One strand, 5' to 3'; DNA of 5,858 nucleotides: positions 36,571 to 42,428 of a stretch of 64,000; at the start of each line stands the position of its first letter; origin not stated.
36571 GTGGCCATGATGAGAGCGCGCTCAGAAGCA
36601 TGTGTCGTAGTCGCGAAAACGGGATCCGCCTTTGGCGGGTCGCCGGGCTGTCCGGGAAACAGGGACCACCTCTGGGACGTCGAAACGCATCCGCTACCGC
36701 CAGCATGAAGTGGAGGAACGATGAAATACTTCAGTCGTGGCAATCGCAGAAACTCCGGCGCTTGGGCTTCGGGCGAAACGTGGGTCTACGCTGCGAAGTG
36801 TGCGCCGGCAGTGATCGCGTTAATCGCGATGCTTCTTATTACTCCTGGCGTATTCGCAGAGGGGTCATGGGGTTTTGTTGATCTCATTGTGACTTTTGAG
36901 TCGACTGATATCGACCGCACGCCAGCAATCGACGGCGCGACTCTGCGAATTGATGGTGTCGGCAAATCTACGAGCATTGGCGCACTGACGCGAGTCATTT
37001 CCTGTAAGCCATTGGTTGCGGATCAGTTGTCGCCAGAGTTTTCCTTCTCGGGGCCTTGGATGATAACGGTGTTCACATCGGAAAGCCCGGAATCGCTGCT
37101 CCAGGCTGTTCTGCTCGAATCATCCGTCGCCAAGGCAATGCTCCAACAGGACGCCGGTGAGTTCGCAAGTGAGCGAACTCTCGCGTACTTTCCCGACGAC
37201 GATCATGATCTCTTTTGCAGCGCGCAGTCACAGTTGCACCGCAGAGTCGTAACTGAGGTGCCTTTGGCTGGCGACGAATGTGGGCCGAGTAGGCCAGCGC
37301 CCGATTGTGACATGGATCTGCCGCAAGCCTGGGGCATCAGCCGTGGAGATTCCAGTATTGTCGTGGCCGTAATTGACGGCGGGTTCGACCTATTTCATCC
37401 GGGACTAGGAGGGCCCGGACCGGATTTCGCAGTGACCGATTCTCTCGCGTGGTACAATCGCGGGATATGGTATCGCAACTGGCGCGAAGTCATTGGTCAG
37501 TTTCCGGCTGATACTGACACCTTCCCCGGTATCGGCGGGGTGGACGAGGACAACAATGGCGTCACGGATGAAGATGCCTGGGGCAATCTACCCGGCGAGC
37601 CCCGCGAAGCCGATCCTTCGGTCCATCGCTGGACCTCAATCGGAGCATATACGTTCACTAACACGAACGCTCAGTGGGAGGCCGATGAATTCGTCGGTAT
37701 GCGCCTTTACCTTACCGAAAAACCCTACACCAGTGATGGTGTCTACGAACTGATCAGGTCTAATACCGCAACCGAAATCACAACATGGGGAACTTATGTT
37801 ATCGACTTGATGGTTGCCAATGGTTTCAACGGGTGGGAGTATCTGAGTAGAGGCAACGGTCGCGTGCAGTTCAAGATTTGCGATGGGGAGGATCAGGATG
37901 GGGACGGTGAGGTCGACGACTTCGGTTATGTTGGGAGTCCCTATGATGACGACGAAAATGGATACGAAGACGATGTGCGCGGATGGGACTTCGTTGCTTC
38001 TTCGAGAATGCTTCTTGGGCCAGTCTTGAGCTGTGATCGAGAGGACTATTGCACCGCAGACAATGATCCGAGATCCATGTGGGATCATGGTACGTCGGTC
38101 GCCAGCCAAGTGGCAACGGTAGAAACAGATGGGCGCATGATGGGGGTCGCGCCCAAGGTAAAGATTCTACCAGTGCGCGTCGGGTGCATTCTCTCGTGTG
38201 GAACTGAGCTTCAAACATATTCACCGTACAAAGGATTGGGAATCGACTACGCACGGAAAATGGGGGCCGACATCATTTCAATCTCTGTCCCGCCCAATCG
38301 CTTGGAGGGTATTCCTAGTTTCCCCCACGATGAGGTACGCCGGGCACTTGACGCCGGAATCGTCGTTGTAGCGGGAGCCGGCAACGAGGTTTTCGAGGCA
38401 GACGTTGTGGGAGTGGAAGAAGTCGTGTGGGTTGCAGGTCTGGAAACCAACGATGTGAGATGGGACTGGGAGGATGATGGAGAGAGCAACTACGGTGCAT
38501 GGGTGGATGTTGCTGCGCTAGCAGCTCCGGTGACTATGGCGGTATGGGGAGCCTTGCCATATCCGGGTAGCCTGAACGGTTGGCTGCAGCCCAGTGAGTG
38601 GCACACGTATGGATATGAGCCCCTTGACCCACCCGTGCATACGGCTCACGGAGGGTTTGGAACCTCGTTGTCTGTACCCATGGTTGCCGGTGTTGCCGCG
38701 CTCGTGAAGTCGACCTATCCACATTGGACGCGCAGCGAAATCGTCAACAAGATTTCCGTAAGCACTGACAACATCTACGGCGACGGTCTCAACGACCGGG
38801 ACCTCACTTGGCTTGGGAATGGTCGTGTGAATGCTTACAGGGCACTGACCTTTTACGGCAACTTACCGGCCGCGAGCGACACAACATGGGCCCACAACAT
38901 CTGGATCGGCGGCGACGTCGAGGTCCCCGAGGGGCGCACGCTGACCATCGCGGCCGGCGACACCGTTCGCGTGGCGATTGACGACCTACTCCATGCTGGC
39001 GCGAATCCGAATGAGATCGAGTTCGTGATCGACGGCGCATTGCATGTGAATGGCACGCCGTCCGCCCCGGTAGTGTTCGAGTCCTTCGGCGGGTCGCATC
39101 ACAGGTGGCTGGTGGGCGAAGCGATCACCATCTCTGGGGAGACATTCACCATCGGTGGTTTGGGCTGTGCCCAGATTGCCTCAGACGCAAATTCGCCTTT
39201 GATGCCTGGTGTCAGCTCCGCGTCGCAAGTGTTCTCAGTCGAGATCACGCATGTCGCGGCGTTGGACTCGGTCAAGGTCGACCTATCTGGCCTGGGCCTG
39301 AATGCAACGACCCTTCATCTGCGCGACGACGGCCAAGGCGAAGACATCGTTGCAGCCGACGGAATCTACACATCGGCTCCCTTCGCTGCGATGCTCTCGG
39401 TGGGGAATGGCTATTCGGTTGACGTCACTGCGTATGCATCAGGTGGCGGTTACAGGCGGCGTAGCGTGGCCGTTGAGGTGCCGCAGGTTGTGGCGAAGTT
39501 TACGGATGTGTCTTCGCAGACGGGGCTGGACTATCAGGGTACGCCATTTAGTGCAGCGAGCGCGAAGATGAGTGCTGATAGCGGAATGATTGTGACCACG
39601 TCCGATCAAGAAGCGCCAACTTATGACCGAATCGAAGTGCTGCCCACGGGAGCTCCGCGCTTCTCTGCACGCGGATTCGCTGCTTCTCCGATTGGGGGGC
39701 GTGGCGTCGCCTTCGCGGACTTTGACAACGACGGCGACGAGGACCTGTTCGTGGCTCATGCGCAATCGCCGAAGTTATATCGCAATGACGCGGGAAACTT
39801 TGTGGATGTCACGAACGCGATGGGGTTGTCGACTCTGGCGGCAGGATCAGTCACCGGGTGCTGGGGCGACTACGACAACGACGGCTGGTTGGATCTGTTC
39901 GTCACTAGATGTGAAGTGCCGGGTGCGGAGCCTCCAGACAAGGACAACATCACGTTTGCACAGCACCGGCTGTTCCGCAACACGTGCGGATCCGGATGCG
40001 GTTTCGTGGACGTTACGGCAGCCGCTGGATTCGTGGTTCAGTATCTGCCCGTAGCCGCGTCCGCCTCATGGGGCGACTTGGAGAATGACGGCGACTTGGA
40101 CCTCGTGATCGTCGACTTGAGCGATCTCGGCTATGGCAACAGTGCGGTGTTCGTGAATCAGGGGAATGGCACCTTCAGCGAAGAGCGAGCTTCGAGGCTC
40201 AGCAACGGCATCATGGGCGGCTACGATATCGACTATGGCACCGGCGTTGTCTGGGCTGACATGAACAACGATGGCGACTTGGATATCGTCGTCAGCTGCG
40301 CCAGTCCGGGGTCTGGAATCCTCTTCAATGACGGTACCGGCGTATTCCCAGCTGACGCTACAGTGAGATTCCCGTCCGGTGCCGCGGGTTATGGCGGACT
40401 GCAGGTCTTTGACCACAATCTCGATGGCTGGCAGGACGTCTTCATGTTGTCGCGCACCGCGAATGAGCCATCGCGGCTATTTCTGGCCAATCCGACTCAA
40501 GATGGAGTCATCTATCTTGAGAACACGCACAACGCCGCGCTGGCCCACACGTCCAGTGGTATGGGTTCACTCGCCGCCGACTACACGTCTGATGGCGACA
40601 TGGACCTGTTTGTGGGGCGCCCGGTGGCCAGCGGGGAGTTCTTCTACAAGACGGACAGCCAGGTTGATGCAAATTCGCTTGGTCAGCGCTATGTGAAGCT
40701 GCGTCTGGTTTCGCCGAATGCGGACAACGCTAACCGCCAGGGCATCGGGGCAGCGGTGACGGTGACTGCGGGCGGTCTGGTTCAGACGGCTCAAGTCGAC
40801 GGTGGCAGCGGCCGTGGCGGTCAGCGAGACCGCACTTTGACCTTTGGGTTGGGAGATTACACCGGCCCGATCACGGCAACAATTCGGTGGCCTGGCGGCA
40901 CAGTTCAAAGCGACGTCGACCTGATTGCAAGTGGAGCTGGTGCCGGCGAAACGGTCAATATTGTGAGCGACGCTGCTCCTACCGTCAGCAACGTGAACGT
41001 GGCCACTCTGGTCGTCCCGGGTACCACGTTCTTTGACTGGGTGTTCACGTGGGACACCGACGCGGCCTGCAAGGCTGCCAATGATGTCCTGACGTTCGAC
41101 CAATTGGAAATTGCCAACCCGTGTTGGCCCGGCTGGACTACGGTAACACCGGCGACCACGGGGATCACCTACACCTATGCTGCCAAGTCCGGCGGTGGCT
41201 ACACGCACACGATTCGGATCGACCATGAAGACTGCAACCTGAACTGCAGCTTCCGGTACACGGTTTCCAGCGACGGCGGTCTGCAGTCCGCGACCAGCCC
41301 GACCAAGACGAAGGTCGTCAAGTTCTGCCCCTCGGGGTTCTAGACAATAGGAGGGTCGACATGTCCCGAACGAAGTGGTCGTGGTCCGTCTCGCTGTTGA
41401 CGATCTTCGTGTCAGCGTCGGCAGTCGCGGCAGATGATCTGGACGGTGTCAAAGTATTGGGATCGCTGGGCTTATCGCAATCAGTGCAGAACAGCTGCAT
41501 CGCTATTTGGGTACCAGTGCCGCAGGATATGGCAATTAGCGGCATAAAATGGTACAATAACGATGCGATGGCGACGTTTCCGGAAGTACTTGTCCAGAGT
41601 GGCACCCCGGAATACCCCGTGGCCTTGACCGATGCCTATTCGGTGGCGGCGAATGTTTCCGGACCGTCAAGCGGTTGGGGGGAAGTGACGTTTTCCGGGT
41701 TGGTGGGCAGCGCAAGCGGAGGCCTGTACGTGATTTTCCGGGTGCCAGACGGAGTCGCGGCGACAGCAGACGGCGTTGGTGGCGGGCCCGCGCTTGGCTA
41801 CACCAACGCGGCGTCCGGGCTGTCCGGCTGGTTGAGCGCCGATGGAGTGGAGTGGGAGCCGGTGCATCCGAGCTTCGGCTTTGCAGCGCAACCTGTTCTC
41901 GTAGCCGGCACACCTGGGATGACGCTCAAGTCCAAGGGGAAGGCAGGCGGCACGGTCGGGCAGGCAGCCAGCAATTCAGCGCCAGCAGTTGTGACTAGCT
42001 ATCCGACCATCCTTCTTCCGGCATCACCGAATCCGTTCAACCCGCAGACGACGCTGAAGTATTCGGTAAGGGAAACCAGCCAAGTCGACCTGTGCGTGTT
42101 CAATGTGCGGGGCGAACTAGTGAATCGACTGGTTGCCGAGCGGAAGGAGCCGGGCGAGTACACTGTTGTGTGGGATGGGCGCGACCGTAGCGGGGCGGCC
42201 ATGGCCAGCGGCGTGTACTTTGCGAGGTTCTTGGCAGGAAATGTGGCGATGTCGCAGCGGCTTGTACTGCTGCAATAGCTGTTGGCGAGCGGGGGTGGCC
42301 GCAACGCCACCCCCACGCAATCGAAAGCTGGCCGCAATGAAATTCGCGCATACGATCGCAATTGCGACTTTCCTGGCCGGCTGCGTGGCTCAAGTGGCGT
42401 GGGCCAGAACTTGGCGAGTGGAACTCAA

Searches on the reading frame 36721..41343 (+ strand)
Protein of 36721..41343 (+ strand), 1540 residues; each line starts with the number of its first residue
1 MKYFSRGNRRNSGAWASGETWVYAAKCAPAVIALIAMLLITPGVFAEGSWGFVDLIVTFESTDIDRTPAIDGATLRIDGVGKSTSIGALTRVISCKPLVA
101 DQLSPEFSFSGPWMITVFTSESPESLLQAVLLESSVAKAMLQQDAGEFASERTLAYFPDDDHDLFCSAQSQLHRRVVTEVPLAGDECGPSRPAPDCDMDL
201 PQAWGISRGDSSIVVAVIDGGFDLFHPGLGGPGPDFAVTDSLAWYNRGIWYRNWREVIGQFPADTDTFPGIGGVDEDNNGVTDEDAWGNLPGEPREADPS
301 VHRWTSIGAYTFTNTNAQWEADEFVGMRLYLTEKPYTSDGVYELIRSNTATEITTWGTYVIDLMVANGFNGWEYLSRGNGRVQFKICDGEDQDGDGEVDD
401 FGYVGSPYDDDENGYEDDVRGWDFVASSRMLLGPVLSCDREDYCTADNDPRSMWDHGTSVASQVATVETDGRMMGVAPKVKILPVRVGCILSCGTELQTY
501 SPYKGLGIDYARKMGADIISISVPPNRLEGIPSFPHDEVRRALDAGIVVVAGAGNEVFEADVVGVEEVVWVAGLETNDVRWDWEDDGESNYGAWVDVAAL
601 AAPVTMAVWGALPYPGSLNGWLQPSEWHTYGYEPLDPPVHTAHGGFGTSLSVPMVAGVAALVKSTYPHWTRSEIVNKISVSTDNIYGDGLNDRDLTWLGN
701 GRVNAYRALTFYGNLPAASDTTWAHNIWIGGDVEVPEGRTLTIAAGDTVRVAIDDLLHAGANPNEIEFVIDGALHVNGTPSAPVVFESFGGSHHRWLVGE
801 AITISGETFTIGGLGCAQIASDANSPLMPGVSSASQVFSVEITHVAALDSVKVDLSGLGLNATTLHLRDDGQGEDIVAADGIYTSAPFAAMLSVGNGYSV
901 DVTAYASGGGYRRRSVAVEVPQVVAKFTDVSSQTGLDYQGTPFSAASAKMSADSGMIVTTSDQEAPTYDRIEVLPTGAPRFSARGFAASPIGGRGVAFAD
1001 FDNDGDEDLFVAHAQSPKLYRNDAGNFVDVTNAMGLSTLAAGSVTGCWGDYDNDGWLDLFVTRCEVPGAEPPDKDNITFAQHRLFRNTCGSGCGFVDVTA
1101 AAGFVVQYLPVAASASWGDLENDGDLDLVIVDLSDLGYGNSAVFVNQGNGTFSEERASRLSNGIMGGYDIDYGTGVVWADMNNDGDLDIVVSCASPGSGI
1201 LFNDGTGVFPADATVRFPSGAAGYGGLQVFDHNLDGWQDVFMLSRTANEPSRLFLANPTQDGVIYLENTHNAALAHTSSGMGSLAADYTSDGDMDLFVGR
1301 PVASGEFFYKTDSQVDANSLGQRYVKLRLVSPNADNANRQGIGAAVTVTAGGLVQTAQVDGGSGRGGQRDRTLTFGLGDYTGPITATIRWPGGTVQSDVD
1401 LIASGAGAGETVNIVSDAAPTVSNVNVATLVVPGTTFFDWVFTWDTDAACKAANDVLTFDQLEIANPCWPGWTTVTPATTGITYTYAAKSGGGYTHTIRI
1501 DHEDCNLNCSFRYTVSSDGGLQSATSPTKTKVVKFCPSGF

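Call 81: search_protein_families(library=pfam, proteins=[window:36721-41343:+], max_evalue=0.001)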
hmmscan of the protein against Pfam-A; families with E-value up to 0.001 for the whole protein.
window:36721-41343:+ (1540 aa): 4 families
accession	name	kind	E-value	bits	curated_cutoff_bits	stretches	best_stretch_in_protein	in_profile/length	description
PF00082.27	Peptidase_S8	-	5.5e-23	82.1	21.8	1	211-678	2-269/288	Subtilase family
PF13517.12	FG-GAP_3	-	8.7e-23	81.1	26.9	3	1000-1061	1-61/61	FG-GAP-like repeat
PF07593.17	UnbV_ASPIC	-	2.4e-13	50.2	23.4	1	1341-1397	1-57/68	ASPIC and UnbV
PF01839.29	FG-GAP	-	3.6e-09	36.7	22.1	0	993-1025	2-32/37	FG-GAP repeat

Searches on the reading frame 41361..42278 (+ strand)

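Call 81: search_protein_families(library=pfam, proteins=[window:41361-42278:+], max_evalue=0.001)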
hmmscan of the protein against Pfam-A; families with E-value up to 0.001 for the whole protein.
window:41361-42278:+ (305 aa): 1 family
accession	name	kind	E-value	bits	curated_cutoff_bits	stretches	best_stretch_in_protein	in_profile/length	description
PF13860.13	FlgD_ig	-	7.9e-09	35.8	27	1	239-286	22-69/79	FlgD Ig-like domain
